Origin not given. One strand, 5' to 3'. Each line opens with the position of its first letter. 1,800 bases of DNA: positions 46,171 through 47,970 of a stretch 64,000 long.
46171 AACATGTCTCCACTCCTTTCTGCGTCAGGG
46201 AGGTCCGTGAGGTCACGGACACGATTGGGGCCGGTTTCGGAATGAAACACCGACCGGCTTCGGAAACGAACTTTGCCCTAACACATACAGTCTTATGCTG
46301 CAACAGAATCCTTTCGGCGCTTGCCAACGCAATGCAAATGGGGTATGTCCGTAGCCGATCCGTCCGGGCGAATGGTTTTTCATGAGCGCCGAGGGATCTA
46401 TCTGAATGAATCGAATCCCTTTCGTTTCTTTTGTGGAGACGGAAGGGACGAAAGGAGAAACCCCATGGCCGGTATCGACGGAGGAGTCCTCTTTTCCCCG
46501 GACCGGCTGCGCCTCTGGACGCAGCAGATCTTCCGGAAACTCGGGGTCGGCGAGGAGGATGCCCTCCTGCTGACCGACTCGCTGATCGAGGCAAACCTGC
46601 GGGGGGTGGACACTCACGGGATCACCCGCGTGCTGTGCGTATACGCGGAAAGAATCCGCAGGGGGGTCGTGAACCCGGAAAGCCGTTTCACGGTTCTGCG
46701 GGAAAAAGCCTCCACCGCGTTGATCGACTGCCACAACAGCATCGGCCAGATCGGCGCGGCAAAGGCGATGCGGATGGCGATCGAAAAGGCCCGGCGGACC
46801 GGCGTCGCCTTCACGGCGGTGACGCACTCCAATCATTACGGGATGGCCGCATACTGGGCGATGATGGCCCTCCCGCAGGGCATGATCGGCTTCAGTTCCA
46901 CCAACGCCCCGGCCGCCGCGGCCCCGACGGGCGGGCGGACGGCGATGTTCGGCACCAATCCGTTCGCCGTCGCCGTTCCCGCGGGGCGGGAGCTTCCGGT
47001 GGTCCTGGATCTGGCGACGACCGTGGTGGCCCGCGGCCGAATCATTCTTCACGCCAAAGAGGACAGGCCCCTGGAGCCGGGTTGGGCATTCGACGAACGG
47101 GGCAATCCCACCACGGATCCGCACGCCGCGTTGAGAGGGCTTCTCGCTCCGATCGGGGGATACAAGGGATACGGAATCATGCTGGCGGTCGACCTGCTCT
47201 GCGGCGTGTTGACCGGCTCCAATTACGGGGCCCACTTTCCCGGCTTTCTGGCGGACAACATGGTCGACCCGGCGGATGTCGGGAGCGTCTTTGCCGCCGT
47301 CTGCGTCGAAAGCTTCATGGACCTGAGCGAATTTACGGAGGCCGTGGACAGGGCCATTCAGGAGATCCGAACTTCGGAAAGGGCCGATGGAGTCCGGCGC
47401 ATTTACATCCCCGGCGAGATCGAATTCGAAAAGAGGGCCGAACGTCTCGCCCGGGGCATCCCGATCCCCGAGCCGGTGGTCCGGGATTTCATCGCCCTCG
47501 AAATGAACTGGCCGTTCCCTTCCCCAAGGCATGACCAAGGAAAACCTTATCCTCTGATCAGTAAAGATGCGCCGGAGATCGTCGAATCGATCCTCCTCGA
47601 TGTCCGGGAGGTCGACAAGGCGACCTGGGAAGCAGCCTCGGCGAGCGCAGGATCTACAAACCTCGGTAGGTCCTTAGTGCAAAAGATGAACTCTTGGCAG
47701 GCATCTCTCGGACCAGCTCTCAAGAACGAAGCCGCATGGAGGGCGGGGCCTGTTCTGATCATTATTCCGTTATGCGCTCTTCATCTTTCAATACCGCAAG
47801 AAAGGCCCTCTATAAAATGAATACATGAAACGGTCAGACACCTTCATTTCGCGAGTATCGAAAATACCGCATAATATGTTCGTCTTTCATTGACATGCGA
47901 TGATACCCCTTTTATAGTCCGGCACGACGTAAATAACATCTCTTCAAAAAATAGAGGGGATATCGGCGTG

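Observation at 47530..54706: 7-kb lower-GC tract with no intact gene: a mosaic of frameshifted relics from at least five unrelated genes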

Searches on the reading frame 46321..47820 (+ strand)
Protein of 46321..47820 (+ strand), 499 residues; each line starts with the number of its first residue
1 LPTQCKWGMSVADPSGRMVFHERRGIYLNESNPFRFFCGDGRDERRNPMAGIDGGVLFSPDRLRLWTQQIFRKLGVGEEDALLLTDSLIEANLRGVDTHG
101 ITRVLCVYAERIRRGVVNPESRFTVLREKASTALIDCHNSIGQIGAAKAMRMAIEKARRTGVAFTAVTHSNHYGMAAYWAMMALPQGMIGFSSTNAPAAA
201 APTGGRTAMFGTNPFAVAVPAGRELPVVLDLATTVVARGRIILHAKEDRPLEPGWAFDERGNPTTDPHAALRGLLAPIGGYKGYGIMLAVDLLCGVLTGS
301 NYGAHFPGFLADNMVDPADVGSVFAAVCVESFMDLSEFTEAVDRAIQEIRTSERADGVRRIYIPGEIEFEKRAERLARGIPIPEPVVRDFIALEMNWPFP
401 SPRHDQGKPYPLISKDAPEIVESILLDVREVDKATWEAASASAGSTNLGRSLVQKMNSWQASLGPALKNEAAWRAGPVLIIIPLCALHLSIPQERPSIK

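Call 54: search_protein_families(library=pfam, proteins=[window:46321-47820:+], max_evalue=0.001)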
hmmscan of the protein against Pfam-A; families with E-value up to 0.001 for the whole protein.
window:46321-47820:+ (499 aa): 1 family
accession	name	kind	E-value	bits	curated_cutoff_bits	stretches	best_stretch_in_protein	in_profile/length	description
PF02615.19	Ldh_2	-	7.3e-119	397.2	38.8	1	59-388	2-330/333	Malate/L-lactate dehydrogenase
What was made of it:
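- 46465..47534 (+): Ldh2-family (malate/L-lactate dehydrogenase type 2) gene. It is intact except for one 1-nt deletion at 47500-47503. The true stop is at 47532-47534. As read, the ORF falsely continues to 47820. Pfam Ldh_2, E=7e-119 (call 54).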
